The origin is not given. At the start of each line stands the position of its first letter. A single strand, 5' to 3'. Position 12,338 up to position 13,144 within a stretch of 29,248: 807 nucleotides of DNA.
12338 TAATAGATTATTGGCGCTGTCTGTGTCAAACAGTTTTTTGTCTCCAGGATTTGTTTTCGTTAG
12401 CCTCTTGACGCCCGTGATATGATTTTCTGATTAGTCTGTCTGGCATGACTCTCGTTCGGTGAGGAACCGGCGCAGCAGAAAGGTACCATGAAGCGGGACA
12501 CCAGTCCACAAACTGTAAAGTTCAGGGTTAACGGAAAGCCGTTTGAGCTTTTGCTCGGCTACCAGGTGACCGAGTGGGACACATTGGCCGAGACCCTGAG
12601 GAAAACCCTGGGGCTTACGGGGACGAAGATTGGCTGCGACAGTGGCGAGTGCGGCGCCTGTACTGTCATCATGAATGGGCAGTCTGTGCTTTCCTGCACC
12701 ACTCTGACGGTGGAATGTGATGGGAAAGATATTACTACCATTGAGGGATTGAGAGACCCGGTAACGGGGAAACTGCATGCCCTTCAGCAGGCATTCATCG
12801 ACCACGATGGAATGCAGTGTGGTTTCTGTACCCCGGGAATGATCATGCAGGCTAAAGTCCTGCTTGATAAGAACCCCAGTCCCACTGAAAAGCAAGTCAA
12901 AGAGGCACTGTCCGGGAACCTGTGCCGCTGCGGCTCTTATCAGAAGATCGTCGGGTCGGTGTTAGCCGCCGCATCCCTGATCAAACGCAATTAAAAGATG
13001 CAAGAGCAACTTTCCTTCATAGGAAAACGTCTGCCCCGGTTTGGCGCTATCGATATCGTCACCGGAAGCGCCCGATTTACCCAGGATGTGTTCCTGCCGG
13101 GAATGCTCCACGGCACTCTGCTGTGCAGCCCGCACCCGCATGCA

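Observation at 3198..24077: Candidate uncharacterised anaerobic N-heterocycle/lactam degradation system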

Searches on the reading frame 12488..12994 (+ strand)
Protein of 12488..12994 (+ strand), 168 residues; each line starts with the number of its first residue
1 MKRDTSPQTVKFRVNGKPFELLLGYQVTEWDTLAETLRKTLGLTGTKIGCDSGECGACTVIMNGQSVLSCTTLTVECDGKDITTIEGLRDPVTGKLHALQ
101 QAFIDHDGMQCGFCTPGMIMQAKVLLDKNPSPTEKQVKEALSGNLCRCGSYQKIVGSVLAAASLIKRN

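Call 4: search_protein_families(library=pfam, proteins=[window:12488-12994:+], max_evalue=0.01)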
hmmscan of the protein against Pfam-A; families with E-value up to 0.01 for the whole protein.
window:12488-12994:+ (168 aa): 4 families
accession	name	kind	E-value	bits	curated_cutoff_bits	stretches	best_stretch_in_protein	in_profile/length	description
PF01799.25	Fer2_2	-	2.9e-32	111.1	30.3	1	84-158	1-74/75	[2Fe-2S] binding domain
PF13085.11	Fer2_3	-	1.1e-06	29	27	1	48-88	50-89/107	2Fe-2S iron-sulfur cluster binding domain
PF00111.32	Fer2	-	6.8e-05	23.2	21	1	30-70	15-55/77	2Fe-2S iron-sulfur cluster binding domain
PF13510.11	Fer2_4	-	0.0084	16.6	22.8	0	8-74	2-71/82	2Fe-2S iron-sulfur cluster binding domain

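Call 9: search_protein_families(library=ncbifam, proteins=[window:12488-12994:+], max_evalue=0.001)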
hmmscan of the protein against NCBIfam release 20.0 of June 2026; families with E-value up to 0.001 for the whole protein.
window:12488-12994:+ (168 aa): 16 families
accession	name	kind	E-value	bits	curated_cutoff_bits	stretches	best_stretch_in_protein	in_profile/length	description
NF041020.1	glyceraldDH_gamma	equivalog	1.6e-57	193.6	290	1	9-165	12-162/164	glyceraldehyde dehydrogenase subunit gamma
TIGR03193.1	4hydroxCoAred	equivalog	2.2e-53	180.1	257.8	1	13-162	5-148/148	4-hydroxybenzoyl-CoA reductase subunit gamma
NF043084.2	XdhC_XDHase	equivalog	3.2e-48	163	217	1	9-159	2-147/151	xanthine dehydrogenase subunit XdhC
NF045668.1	pterin_aldehy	equivalog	2.1e-47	161.8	1100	1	13-166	6-156/905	molybdopterin-dependent aldehyde oxidoreductase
NF008514.0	PRK11433.1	equivalog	1.7e-44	152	322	2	8-127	51-164/218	aldehyde dehydrogenase iron-sulfur subunit PaoA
TIGR03198.1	pucE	equivalog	1.8e-44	150.9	254.3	1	10-159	4-146/151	xanthine dehydrogenase subunit E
TIGR03311.1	Se_dep_XDH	equivalog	1e-41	142.9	830.45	1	27-166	12-148/848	selenium-dependent xanthine dehydrogenase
TIGR02963.1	xanthine_xdhA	equivalog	1.1e-39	136.4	467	1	26-159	14-155/468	xanthine dehydrogenase small subunit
NF007387.0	PRK09908.1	equivalog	1.9e-39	134.6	212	1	8-160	7-154/159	xanthine dehydrogenase iron sulfur-binding subunit XdhC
TIGR02969.1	mam_aldehyde_ox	subfamily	6.9e-28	96.7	1912.3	1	23-157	13-156/1330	aldehyde oxidase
TIGR03313.1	Se_sel_red_Mo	hypoth_equivalog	6.1e-11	40.7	1101.9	1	53-162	38-145/951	molybdopterin-dependent oxidoreductase Mo/Fe-S-binding subunit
NF004898.0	PRK06259.1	equivalog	1.3e-05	24.1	385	1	47-74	49-76/488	fumarate reductase (CoM/CoB) subunit TfrB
NF010071.0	PRK13552.1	equivalog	0.00011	21.5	264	1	49-83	56-90/241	fumarate reductase iron-sulfur subunit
NF009052.0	PRK12386.1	equivalog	0.00031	19.8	256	1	47-89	50-92/255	succinate dehydrogenase/fumarate reductase iron-sulfur subunit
NF004616.0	PRK05950.1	subfamily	0.0004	19.6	228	1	47-89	55-96/238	succinate dehydrogenase iron-sulfur subunit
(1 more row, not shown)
